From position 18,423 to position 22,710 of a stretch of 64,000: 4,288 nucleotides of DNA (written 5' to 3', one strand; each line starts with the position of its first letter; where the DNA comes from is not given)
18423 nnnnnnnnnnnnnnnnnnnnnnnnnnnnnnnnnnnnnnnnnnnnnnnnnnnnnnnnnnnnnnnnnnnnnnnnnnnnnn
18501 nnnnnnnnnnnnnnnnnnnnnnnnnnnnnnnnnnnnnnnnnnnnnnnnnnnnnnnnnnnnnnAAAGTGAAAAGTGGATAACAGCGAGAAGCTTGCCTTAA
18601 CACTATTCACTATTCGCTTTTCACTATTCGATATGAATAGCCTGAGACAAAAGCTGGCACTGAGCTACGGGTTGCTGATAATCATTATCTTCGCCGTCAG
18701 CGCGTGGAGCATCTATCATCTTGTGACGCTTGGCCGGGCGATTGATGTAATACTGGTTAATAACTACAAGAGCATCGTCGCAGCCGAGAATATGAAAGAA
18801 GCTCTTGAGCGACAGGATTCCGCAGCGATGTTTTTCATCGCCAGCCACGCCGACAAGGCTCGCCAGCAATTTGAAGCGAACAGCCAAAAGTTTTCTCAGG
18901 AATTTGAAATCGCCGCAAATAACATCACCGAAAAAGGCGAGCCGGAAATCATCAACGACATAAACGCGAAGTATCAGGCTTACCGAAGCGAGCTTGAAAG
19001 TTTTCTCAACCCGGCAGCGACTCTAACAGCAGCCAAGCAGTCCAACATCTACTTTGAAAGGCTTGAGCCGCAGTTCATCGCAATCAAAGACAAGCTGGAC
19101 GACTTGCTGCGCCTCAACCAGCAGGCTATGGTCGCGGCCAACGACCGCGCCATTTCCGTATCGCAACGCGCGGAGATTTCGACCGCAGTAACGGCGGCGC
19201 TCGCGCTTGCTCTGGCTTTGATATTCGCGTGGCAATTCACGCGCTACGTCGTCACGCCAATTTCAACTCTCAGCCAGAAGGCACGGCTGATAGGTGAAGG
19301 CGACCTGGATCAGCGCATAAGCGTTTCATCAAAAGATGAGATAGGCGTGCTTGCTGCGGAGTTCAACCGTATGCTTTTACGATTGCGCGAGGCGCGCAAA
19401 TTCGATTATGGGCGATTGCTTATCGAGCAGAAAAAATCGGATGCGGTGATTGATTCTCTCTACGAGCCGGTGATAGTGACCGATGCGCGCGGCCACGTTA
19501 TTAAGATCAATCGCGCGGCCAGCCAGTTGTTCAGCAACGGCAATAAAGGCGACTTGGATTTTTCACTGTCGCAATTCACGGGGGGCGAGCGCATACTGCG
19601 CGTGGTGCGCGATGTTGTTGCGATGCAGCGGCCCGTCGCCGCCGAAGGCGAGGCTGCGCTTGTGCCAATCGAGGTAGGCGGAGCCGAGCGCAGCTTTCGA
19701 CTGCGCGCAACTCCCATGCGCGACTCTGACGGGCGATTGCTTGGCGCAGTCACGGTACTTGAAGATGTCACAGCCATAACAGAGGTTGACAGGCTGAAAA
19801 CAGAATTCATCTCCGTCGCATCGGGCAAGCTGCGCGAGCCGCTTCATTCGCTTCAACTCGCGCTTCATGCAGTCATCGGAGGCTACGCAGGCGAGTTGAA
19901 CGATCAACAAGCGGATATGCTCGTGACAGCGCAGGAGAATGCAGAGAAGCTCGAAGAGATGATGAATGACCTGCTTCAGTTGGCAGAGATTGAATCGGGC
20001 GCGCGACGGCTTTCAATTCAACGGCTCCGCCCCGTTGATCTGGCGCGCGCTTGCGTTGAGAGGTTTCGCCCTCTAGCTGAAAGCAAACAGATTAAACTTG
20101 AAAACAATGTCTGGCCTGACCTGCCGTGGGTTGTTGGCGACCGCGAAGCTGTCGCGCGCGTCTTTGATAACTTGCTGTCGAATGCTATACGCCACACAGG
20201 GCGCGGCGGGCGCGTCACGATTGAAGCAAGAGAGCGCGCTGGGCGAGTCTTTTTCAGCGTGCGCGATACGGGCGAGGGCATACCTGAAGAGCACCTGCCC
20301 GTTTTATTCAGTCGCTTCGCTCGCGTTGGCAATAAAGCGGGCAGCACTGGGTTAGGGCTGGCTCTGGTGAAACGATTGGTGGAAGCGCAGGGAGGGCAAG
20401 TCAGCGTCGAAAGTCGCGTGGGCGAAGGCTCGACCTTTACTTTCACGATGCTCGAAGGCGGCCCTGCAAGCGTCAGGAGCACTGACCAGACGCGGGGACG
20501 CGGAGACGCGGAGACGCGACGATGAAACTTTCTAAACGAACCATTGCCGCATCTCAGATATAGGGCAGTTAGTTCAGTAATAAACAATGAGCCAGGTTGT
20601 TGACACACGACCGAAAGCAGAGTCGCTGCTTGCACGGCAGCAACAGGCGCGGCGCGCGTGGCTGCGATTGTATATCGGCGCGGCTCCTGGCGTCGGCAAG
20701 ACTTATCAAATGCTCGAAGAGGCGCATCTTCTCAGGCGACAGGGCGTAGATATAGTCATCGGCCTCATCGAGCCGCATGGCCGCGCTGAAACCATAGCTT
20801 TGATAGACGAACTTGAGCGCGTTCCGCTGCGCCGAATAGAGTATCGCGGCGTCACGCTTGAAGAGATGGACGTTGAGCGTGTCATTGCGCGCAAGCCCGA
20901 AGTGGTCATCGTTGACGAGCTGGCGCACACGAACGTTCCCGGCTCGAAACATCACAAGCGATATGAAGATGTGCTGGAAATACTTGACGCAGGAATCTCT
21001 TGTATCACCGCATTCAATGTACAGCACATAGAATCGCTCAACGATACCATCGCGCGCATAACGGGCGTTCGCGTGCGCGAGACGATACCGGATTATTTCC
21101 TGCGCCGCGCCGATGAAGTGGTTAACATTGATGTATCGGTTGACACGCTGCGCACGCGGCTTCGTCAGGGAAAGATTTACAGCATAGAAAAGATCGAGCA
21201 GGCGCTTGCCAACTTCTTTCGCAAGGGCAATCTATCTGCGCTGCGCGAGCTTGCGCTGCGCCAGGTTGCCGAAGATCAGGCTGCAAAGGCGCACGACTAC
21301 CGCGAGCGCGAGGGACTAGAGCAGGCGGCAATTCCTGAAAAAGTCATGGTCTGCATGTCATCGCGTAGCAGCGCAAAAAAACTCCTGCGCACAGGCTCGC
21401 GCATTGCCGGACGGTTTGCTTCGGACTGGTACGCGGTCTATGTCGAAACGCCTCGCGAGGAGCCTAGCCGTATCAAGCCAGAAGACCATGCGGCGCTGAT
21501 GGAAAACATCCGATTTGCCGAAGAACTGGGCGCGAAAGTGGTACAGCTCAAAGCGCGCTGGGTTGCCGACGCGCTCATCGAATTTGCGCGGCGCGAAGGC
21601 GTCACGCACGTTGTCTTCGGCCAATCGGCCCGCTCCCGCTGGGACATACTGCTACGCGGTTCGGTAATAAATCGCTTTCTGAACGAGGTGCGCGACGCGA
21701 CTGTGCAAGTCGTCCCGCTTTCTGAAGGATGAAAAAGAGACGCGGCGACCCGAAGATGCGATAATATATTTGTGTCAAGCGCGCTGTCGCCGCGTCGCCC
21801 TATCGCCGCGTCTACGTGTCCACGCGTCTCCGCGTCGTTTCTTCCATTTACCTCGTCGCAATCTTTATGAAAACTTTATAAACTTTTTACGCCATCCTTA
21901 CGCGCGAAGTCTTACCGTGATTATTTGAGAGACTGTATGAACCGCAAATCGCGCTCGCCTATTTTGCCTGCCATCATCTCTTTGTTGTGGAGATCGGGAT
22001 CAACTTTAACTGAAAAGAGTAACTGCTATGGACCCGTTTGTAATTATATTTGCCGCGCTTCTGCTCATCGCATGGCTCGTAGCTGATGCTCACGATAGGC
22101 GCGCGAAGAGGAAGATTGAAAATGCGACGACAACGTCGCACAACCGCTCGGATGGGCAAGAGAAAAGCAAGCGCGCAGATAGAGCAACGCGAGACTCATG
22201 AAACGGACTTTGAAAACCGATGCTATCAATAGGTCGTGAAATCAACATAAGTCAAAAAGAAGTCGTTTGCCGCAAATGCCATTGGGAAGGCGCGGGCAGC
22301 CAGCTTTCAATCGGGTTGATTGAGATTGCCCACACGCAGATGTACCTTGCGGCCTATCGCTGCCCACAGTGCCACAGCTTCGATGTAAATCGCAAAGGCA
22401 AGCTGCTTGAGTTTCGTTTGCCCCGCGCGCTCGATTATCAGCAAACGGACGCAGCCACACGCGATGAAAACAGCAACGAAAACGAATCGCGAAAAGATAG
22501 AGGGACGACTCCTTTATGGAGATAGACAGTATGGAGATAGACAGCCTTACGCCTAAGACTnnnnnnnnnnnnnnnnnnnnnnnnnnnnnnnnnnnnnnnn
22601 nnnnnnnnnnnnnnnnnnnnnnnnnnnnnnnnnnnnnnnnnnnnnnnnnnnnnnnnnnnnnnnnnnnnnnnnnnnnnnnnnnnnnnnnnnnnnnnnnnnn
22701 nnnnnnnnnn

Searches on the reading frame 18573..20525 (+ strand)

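Call 8: search_protein_families(library=pfam, proteins=[window:18573-20525:+])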
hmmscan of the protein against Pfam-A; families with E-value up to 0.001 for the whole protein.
window:18573-20525:+ (650 aa): 8 families
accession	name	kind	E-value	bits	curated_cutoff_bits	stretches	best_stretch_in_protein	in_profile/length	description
PF02518.31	HATPase_c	-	1.5e-28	99.8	26.4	1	522-626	1-107/111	Histidine kinase-, DNA gyrase B-, and HSP90-like ATPase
PF00672.30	HAMP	-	5.4e-15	55.9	25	1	223-273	3-53/53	HAMP domain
PF12729.13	4HB_MCP_1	-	1.3e-10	41.6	27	1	24-185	4-169/181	Four helix bundle sensory module for signal transduction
PF00512.31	HisKA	-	9.4e-10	38.9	26.9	1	409-476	2-66/66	His Kinase A (phospho-acceptor) domain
PF08448.16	PAS_4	-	2e-09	38.1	23.1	1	294-401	2-107/110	PAS fold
PF13426.13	PAS_9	-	1.4e-08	35.4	27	1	299-401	3-103/103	PAS domain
PF00989.32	PAS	-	3.7e-07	30.6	22.6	1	290-399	4-113/113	PAS fold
PF13581.12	HATPase_c_2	-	4.5e-07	30.4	27.4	1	534-622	39-123/127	Histidine kinase-like ATPase domain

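Call 11: search_protein_families(library=ncbifam, proteins=[window:18573-20525:+], max_evalue=0.01)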
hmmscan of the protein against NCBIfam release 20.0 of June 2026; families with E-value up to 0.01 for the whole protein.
window:18573-20525:+ (650 aa): 91 families (the best 25 are shown)
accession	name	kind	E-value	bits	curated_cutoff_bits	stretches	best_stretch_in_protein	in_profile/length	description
NF033092.0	HK_WalK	equivalog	4e-74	250.3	725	1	22-626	3-592/594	cell wall metabolism sensor histidine kinase WalK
NF046044.1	PnpS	equivalog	5.6e-65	219.8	400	1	229-626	1-389/390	two-component system histidine kinase PnpS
TIGR02966.1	phoR_proteo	equivalog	2.7e-54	184.4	334.2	1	288-625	7-332/333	phosphate regulon sensor histidine kinase PhoR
NF045911.1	TCSHisKinNblS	equivalog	5.7e-48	163.7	1000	1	202-626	178-618/621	two-component system sensor histidine kinase NblS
TIGR01386.1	cztS_silS_copS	subfamily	1.5e-42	146.2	292.55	2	447-626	277-456/457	heavy metal sensor histidine kinase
TIGR02956.1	TMAO_torS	equivalog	4.3e-41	140.9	676.5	1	406-626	461-680/967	TMAO reductase system sensor histidine kinase/response regulator TorS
NF008468.0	PRK11360.1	equivalog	4.3e-40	137.7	646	1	185-626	176-606/616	two-component system sensor histidine kinase AtoS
NF012163.2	BaeS_SmeS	equivalog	1.7e-39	136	500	2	402-613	233-443/457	sensor histidine kinase efflux regulator BaeS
NF033093.1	HK_VicK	exception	1.6e-38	132.5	680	1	205-625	14-432/448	cell wall metabolism sensor histidine kinase VicK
NF040691.1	MtrAB_MtrB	equivalog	5.5e-38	131.2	450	2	397-626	259-490/507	MtrAB system histidine kinase MtrB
NF041735.1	hist_kin_RppB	equivalog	6.7e-38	130.6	400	1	411-626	218-437/438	two-component system sensor histidine kinase RppB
NF006800.0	PRK09303.1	equivalog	5.5e-36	124.3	342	1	409-626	151-375/383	histidine kinase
NF008318.0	PRK11107.1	equivalog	1e-35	123.1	890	2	404-626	288-516/920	two-component sensor histidine kinase BarA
NF041880.1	EPS_EpsF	equivalog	1.2e-34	119.7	900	1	369-623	227-488/492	response regulator EpsF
NF041832.1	near_NosP_CTERM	subfamily_domain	2.1e-34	119.2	400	1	409-630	7-227/370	NahK/ErcS family hybrid sensor histidine kinase/response regulator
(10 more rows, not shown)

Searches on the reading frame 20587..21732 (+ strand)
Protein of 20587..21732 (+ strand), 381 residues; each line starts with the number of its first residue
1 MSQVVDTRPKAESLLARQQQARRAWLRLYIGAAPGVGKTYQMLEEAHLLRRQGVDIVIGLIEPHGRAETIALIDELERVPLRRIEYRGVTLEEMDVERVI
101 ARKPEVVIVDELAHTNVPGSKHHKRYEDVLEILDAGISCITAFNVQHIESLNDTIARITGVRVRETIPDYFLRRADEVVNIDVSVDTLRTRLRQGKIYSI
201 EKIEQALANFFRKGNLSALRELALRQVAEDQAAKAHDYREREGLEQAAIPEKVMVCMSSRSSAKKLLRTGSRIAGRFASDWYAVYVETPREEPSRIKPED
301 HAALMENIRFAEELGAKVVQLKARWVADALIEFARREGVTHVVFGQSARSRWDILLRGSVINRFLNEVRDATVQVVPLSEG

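Call 8: search_protein_families(library=pfam, proteins=[window:20587-21732:+])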
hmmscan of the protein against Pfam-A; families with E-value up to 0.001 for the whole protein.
window:20587-21732:+ (381 aa): 2 families
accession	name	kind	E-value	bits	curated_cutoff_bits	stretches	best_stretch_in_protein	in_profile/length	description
PF02702.23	KdpD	-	9.2e-93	309.9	26.1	1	23-229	2-208/210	Osmosensitive K+ channel His kinase sensor domain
PF00582.32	Usp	-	5.9e-08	33.8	24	1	251-367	3-132/141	Universal stress protein family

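Call 11: search_protein_families(library=ncbifam, proteins=[window:20587-21732:+], max_evalue=0.01)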
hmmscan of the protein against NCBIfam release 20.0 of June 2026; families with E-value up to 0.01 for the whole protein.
window:20587-21732:+ (381 aa): 2 families
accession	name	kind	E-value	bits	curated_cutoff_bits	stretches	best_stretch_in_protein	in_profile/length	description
NF038185.1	KdpD_non_kinase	exception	6e-131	437.1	550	1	10-376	5-370/373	KdpD-like non-kinase potassium sensor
NF007793.0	PRK10490.1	equivalog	6.5e-109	365.2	1123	1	6-378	5-374/895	two-component system sensor histidine kinase KdpD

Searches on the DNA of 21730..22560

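Call 42: search_rna_families(source=window, start=21730, end=22560, threshold=evalue, max_evalue=1)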
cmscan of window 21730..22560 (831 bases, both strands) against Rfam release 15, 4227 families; matches with E-value up to 1: 0.
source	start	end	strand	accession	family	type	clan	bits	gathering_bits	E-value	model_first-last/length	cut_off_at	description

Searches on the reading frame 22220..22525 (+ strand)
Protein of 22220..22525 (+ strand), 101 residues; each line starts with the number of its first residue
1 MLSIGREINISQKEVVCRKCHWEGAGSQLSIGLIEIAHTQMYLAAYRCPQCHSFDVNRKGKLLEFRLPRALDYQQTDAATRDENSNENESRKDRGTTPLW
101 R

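Call 11: search_protein_families(library=ncbifam, proteins=[window:22220-22525:+], max_evalue=0.01)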
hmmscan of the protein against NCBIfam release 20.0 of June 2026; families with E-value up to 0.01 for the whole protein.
window:22220-22525:+ (101 aa): 0 families

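Call 36: search_protein_families(library=pfam, proteins=[window:22220-22525:+], max_evalue=1)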
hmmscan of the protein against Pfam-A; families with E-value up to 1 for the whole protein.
window:22220-22525:+ (101 aa): 10 families
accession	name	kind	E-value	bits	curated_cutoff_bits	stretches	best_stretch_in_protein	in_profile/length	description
PF03811.18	Zn_ribbon_InsA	-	0.0057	16.8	26.1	1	47-61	7-21/35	InsA N-terminal domain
PF22113.1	Mtrc-MtrF_II-IV_dom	-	0.014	15.4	30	1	8-55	114-166/176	Outer membrane cytochrome MtrC/MtrF-like, domains II/IV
PF14522.11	Cytochrome_C7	-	0.021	15.1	24.8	1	11-55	10-51/67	Cytochrome c7 and related cytochrome c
PF21302.3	Zn_ribbon_RlmA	-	0.036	14.5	27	1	45-60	16-31/44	RlmA, N-terminal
PF09723.15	Zn_ribbon_8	-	0.037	14.5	34.4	1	46-59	6-20/41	Zinc ribbon domain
PF01155.25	HypA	-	0.042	14.3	28.9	1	7-58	63-99/112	Hydrogenase/urease nickel incorporation, metallochaperone, hypA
PF23451.1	Zn_ribbon_PaaD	-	0.098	12.8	27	1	44-58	13-27/53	PaaD zinc beta ribbon domain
PF10058.14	Zn_ribbon_10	-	0.3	11.3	24.2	0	12-53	20-52/54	ER junction formation factor lunapark, zinc ribbon finger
PF14537.11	Cytochrom_c3_2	-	0.36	11.8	25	1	13-53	25-65/79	Cytochrome c3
PF05495.17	zf-CHY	-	0.54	11.2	31.3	0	44-54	17-27/68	CHY zinc finger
